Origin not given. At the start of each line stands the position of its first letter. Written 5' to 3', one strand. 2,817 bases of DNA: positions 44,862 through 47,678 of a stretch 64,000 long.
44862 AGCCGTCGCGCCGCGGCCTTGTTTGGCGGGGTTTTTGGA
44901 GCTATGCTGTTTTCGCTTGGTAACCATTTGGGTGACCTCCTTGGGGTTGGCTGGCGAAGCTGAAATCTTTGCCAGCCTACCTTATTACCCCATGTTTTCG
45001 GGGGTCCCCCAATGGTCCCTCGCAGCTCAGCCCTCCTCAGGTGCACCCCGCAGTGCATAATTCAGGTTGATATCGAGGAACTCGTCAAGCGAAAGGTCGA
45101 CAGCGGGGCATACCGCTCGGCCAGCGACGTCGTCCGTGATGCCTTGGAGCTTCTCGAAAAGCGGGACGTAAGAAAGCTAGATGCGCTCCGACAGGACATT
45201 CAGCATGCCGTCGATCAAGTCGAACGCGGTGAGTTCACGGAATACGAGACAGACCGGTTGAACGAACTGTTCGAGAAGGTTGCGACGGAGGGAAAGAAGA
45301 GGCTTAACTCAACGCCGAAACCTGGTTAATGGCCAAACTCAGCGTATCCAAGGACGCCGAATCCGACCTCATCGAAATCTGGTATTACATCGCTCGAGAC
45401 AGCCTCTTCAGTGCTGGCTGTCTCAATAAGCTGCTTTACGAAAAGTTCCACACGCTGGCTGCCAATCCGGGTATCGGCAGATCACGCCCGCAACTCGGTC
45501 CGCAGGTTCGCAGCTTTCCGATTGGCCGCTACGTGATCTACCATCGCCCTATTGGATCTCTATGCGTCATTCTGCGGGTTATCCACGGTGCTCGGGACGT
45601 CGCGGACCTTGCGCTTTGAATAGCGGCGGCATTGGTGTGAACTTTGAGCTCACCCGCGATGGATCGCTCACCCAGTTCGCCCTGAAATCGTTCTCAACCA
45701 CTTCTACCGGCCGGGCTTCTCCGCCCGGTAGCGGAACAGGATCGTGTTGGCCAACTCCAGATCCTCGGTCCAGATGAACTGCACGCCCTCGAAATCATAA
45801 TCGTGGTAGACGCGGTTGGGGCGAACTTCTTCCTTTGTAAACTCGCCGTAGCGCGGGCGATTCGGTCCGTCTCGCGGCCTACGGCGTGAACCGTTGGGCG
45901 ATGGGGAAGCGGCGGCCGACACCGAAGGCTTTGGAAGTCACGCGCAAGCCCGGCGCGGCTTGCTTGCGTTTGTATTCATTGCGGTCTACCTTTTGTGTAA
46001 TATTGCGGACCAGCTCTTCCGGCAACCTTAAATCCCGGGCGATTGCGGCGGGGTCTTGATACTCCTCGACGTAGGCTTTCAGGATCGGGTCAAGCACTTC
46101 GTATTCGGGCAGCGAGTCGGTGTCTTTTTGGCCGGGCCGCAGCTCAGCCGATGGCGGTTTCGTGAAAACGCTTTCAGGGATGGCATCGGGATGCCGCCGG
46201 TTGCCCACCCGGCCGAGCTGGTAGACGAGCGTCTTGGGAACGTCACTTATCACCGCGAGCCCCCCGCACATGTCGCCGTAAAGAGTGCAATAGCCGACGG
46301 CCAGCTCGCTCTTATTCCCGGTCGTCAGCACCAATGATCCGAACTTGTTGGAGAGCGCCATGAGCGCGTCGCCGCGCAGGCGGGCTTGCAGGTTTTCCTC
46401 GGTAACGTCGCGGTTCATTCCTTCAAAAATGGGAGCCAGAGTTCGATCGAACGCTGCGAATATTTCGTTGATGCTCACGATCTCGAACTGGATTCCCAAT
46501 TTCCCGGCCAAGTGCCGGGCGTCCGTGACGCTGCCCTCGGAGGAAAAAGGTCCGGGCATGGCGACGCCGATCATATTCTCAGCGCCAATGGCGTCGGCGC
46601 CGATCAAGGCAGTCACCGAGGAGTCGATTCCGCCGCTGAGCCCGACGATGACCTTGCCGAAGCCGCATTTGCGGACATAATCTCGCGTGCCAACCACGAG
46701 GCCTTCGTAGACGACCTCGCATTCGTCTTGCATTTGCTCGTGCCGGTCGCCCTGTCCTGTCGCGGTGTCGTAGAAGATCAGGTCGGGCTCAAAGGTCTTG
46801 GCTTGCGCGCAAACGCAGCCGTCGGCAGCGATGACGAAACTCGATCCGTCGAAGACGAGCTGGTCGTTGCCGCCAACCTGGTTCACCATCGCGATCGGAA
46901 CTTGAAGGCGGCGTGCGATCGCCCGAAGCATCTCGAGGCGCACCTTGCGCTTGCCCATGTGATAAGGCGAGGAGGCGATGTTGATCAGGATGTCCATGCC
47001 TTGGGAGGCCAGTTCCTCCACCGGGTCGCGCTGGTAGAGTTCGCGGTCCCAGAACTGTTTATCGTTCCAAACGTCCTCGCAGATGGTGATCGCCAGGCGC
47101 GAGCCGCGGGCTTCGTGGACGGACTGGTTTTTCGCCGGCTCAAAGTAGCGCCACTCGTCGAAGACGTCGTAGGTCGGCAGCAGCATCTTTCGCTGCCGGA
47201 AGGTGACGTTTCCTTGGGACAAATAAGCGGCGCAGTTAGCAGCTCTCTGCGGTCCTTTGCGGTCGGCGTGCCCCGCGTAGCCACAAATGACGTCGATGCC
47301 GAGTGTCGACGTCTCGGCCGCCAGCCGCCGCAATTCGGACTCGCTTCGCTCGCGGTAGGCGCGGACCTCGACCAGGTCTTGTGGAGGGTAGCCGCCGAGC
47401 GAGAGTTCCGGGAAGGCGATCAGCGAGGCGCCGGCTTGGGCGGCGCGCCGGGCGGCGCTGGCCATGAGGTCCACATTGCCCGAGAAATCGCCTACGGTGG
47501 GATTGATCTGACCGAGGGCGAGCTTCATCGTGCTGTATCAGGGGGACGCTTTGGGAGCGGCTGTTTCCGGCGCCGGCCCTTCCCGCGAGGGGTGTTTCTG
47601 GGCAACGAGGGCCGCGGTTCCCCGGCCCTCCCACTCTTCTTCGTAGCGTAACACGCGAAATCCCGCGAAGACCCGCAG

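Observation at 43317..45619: Degenerate ISa with non-matching flanks truncates parD and supplies a new ATG, leaving parE intact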

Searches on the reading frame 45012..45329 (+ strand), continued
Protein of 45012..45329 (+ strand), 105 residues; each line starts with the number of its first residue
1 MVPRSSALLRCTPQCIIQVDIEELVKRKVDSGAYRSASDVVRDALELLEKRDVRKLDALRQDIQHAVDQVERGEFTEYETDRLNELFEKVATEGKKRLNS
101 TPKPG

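Call 40: search_solved_structures(query=P0001, max_evalue=1, show_alignments=3)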
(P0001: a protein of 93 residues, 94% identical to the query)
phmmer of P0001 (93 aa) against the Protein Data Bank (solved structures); distinct sequences matched with E-value up to 1: 19.
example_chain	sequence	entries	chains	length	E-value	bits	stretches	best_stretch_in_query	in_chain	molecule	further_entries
7ycs_D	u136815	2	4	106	2.4e-05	28.2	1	1-64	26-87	Antitoxin ParD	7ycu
7b22_A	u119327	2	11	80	3.8e-05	27.6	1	5-73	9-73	Antitoxin ParD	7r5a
7ycv_A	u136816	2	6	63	6e-05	26.9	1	1-53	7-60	Antitoxin ParD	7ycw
8c24_C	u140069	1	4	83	0.00016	25.6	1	13-53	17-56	Antitoxin ParD1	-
6x0a_a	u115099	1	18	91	0.00082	23.3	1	1-72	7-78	Putative addiction module antidote protein, CopG/Arc/MetJ family chimera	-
3kxe_C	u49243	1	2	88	0.0088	20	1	8-69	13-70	Antitoxin protein parD-1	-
5ceg_A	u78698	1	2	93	0.016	19.2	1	1-48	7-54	Addiction module antidote protein, CopG/Arc/MetJ family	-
5kj7_B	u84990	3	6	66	0.53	14.3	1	21-61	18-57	Syntaxin-1A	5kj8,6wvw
3j96_L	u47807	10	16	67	0.54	14.3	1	21-61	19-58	Syntaxin-1A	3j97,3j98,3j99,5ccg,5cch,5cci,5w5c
3rk2_B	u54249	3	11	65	0.54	14.3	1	21-61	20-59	Syntaxin-1A | Syntaxin 1a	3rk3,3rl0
1n7s_B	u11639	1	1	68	0.55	14.3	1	21-61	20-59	Syntaxin 1A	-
1kil_B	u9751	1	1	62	0.57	14.2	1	21-61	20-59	Syntaxin SNARE motif short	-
2n1t_B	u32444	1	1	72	0.59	14.2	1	21-61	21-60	Syntaxin-1A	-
1hvv_A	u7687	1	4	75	0.61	14.2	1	21-61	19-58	SYNTAXIN 1A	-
1urq_B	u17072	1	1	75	0.64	14.1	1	21-61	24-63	SYNTAXIN 1A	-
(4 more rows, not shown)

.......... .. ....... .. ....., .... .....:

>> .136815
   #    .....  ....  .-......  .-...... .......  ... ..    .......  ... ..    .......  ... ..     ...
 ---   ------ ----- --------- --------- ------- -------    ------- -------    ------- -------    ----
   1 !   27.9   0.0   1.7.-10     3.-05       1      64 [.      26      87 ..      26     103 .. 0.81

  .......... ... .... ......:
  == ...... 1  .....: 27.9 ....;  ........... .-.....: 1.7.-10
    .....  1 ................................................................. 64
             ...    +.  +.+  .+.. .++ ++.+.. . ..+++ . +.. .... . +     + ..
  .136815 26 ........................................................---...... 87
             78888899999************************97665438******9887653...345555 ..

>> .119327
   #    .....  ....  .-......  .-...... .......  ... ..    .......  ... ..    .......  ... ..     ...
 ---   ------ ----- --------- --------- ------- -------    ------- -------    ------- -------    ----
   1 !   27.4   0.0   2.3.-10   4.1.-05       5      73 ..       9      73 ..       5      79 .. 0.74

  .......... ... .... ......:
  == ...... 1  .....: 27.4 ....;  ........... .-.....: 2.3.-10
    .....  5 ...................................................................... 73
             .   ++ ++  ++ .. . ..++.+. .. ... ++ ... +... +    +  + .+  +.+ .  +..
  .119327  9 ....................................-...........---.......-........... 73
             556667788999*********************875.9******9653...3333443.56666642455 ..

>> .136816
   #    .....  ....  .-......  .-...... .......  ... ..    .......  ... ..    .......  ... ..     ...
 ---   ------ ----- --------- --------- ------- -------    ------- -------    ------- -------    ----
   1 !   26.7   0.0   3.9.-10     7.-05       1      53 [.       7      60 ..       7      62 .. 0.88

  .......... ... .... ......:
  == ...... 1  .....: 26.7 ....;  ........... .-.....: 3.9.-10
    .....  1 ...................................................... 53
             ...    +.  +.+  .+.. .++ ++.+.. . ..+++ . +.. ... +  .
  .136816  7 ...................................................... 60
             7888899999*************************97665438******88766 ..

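Call 53: predict_structure(alignment_id=A1)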
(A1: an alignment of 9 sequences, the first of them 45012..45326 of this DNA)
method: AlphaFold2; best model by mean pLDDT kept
length: 105 residues; sequences in the alignment: 9
mean_pLDDT: 57.6   pTM: 0.29
mean pLDDT of the five models: 57.6, 57.0, 50.6, 49.3, 47.0
residues with pLDDT >= 90: 0; 70-90: 5; 50-70: 77; < 50: 23
segments of 3 or more residues with pLDDT < 50: 1-18, 102-105
pLDDT, mean of each block of 10 residues (from residue 1): 39 47 65 63 63 58 61 56 68 65 42
secondary structure, 60 per line:
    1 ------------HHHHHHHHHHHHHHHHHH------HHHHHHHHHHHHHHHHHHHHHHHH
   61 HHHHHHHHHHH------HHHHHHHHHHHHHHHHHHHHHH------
elements in order: H13-30 H37-71 H78-99

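Call 59: list_cluster_members(proteins=[window:45012-45326:+, window:45329-45616:+, P0132])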
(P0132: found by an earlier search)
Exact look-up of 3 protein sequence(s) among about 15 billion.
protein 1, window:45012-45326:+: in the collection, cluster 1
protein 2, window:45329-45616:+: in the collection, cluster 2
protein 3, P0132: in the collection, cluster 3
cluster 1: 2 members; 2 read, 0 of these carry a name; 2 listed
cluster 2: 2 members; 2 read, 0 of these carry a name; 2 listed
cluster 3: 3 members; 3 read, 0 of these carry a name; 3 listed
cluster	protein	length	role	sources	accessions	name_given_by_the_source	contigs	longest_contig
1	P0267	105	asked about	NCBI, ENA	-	-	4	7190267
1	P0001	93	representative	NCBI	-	-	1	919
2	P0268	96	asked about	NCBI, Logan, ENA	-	-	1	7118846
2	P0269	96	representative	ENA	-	-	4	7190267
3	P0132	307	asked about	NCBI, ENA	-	-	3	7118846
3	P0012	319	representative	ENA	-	-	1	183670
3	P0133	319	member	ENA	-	-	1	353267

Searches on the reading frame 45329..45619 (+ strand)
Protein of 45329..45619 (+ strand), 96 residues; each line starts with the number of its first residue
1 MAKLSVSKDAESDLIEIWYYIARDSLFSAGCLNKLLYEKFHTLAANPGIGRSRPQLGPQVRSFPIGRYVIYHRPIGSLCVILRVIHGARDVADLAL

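Call 7: search_protein_families(library=pfam, proteins=[window:45329-45619:+], max_evalue=0.01)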
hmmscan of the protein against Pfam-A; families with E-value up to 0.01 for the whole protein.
window:45329-45619:+ (96 aa): 1 family
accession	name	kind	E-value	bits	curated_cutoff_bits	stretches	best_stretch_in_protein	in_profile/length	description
PF05016.21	ParE_toxin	-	6.5e-16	59.1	23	1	6-90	3-88/89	ParE toxin of type II toxin-antitoxin system, parDE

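Call 8: search_protein_families(library=ncbifam, proteins=[window:45329-45619:+], max_evalue=0.01)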
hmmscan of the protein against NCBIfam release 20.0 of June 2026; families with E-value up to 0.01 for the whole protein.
window:45329-45619:+ (96 aa): 0 families

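Call 9: find_encoding_contigs(protein=window:45329-45619:+, flank=6000, max_places=10)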
Protein window:45329-45619:+ (96 aa): 1 contig read that carries it; 1 place shown.
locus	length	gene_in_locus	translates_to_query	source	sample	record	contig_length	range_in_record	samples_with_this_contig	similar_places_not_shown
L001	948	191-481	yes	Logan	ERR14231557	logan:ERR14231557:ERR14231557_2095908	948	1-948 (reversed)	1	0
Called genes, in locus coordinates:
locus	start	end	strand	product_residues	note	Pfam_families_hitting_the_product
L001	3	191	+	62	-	?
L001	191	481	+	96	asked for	PF05016:ParE_toxin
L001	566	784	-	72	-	-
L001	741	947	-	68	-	?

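Call 41: search_solved_structures(query=window:45329-45619:+, max_evalue=1, show_alignments=2)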
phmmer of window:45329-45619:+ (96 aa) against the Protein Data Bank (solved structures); distinct sequences matched with E-value up to 1: 7.
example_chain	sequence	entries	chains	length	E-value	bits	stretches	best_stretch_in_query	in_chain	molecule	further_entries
6x0a_A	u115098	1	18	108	2.8e-14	56.1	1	7-94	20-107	Plasmid stabilization system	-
7r5a_A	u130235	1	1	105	2.5e-06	30.7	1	33-92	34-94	Toxin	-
7ycs_A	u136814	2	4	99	6.2e-05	26.2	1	9-90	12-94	Toxin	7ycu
8c24_A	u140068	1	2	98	0.00015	24.9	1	7-91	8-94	Toxin ParE1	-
3kxe_A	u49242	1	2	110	0.0004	23.6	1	5-89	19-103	Toxin protein parE-1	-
5ceg_B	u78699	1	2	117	0.0095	19.2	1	4-91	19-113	Plasmid stabilization system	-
2k27_A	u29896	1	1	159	0.95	12.8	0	21-66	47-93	Paired box protein Pax-8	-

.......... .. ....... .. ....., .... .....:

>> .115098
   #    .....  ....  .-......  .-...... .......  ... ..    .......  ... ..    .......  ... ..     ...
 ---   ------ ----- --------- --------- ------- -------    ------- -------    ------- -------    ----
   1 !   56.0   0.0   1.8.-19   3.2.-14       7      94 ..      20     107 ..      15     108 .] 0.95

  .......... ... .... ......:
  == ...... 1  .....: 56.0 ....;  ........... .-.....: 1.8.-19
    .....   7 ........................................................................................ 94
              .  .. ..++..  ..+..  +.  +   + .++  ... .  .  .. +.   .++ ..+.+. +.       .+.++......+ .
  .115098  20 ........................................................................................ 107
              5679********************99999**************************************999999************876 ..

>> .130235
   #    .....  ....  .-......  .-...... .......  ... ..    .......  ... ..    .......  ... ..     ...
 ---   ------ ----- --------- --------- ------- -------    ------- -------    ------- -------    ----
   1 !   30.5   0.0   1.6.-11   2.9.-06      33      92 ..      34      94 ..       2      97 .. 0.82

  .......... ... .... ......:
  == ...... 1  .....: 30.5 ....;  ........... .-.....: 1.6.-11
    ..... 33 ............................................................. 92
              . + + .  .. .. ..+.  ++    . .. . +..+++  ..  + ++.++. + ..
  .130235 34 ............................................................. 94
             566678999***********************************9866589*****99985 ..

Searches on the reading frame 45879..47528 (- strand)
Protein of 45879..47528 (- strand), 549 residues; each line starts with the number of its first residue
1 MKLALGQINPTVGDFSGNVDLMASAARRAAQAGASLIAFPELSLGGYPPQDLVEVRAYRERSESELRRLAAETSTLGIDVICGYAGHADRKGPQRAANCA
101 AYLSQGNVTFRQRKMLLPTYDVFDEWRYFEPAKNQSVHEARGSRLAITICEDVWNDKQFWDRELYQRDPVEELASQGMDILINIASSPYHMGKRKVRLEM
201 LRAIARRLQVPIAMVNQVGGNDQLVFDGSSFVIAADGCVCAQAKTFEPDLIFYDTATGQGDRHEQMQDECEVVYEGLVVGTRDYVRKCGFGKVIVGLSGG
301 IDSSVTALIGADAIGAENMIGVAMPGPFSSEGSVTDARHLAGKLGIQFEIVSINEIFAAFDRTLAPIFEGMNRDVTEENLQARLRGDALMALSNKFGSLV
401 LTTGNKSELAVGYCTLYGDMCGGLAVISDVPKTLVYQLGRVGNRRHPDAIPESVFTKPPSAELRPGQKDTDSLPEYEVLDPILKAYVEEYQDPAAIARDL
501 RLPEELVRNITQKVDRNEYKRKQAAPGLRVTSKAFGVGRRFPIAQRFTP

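Call 17: find_encoding_contigs(protein=window:45879-47528:-, flank=10000, max_places=6)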
Protein window:45879-47528:- (549 aa): 3 contigs read that carry it; 3 places shown.
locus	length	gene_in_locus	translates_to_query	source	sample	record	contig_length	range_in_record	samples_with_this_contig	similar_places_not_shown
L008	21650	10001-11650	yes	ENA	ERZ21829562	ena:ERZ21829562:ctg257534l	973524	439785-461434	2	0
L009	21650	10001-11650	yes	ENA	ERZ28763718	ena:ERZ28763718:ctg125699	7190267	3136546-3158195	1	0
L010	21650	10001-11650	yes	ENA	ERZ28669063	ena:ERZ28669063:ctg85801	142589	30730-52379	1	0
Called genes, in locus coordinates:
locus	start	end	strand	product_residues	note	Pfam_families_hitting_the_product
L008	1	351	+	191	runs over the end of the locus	PF03352:Adenine_glyco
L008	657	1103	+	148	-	-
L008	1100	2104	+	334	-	PF21783:YNCE (faint), PF22494:choice_anch_I (faint), PF02239:Cytochrom_D1 (faint), PF08450:SGL (faint), PF10282:Lactonase (faint), PF25174:Beta-prop_THOC3 (weak), PF23414:Beta-prop_EML_2 (faint)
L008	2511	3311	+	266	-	PF01261:AP_endonuc_2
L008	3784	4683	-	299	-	PF02163:Peptidase_M50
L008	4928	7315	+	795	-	PF04151:PPC (weak)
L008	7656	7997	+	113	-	PF00543:P-II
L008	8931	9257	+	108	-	PF01521:Fe-S_biosyn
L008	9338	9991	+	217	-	PF03848:TehB, PF13489:Methyltransf_23 (weak), PF08241:Methyltransf_11, PF08242:Methyltransf_12, PF13649:Methyltransf_25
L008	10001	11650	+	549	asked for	PF00795:CN_hydrolase, PF02540:NAD_synthase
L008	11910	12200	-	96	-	PF05016:ParE_toxin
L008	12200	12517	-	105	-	PF03693:ParD_antitoxin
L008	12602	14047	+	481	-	PF13701:DDE_Tnp_1_4, PF01609:DDE_Tnp_1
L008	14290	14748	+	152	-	-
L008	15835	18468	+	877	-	PF00069:Pkinase, PF07714:PK_Tyr_Ser-Thr, PF26549:Tricorn_N, PF26549:Tricorn_N, PF26550:Tricorn_2nd, PF26549:Tricorn_N, PF26550:Tricorn_2nd, PF26549:Tricorn_N, +8 more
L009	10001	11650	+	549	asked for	PF00795:CN_hydrolase, PF02540:NAD_synthase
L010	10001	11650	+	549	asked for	PF00795:CN_hydrolase, PF02540:NAD_synthase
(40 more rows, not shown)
